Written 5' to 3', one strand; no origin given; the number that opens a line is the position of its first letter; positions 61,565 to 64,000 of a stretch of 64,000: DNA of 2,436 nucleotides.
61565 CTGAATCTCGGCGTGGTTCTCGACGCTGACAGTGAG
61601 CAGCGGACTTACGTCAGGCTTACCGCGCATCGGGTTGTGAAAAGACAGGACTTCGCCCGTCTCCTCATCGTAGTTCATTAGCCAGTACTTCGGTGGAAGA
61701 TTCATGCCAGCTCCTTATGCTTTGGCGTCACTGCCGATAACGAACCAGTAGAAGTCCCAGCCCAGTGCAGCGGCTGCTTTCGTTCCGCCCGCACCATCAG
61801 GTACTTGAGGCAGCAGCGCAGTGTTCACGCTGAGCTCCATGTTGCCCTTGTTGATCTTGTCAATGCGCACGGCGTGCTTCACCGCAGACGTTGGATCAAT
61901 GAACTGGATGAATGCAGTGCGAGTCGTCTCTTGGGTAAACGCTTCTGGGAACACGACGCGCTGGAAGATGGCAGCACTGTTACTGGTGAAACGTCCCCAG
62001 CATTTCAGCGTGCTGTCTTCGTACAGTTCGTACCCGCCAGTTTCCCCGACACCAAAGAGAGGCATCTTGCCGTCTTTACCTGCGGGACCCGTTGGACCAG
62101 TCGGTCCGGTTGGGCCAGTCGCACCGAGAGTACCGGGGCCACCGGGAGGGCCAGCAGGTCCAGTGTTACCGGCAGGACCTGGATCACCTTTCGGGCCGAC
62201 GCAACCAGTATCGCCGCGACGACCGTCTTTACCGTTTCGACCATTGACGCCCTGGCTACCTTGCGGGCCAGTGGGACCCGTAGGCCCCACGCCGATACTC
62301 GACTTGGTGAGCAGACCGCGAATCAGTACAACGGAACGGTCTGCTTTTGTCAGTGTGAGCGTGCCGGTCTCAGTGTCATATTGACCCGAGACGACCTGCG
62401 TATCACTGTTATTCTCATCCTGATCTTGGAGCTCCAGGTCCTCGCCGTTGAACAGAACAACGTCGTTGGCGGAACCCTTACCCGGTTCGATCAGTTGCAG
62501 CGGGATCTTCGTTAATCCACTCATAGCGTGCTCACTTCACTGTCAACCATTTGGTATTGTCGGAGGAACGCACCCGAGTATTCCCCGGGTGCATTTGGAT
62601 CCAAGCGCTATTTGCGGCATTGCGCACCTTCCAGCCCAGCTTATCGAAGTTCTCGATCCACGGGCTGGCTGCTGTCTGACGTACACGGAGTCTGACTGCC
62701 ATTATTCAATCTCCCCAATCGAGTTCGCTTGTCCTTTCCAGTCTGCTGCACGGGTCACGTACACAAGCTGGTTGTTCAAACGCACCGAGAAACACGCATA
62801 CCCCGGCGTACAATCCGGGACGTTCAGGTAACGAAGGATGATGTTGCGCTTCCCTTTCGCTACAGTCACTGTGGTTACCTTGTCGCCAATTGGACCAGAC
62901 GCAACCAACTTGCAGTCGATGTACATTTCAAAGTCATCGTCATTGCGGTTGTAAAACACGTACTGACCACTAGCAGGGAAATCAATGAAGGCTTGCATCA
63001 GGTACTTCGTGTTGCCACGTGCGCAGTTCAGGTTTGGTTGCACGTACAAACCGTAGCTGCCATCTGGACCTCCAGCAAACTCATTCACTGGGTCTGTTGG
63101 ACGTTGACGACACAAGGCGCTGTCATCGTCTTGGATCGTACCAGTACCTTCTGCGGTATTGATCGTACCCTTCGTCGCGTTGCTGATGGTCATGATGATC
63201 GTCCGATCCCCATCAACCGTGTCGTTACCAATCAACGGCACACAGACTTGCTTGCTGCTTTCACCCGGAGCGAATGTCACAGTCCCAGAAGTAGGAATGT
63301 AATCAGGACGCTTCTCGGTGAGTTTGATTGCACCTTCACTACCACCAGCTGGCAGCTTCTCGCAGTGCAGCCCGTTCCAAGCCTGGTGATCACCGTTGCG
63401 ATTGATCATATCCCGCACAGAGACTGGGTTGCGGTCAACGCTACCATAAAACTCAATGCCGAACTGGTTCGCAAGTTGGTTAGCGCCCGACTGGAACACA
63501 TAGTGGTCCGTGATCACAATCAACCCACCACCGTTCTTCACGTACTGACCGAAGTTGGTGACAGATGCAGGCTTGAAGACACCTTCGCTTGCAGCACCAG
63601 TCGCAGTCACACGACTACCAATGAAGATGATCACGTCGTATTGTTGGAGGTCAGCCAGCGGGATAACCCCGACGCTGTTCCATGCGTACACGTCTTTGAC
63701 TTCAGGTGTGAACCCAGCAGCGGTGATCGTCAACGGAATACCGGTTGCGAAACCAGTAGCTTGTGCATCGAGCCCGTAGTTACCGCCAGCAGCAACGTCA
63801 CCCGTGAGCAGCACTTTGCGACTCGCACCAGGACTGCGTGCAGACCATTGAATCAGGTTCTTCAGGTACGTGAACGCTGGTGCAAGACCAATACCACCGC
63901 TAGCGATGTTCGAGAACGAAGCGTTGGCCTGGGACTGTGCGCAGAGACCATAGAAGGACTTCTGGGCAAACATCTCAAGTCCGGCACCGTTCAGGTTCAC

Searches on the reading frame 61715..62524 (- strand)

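Call 115: search_protein_families(library=pfam, proteins=[window:61715-62524:-], max_evalue=0.05)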
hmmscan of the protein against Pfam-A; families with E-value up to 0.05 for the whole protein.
window:61715-62524:- (269 aa): 1 family
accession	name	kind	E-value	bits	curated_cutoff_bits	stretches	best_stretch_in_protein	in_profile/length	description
PF01391.23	Collagen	-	1.1e-10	41.5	27.2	2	80-132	4-56/60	Collagen triple helix repeat (20 copies)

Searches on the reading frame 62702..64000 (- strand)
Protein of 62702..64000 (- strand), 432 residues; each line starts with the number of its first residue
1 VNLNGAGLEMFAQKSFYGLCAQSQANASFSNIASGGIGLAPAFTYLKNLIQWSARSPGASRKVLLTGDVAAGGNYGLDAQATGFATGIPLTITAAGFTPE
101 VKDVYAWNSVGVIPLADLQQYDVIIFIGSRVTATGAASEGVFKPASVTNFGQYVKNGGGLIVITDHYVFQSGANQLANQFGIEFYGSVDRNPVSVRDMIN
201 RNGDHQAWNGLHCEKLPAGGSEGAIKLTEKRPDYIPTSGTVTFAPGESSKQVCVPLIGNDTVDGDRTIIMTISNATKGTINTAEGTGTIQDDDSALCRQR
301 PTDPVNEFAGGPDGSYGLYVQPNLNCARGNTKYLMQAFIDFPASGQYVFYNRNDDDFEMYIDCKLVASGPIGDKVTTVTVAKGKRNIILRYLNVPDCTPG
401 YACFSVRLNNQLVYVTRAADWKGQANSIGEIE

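Call 115: search_protein_families(library=pfam, proteins=[window:62702-64000:-], max_evalue=0.05)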
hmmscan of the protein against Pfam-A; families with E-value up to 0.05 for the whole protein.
window:62702-64000:- (432 aa): 3 families
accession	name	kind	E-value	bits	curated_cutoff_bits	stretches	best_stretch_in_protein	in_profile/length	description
PF03160.20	Calx-beta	-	6.1e-06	26.7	27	1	233-293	55-119/119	Calx-beta domain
PF06283.17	ThuA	-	0.00051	20.8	33.4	1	116-166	46-88/209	Trehalose utilisation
PF07691.17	PA14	-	0.0024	18.1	24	1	310-366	25-81/147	PA14 domain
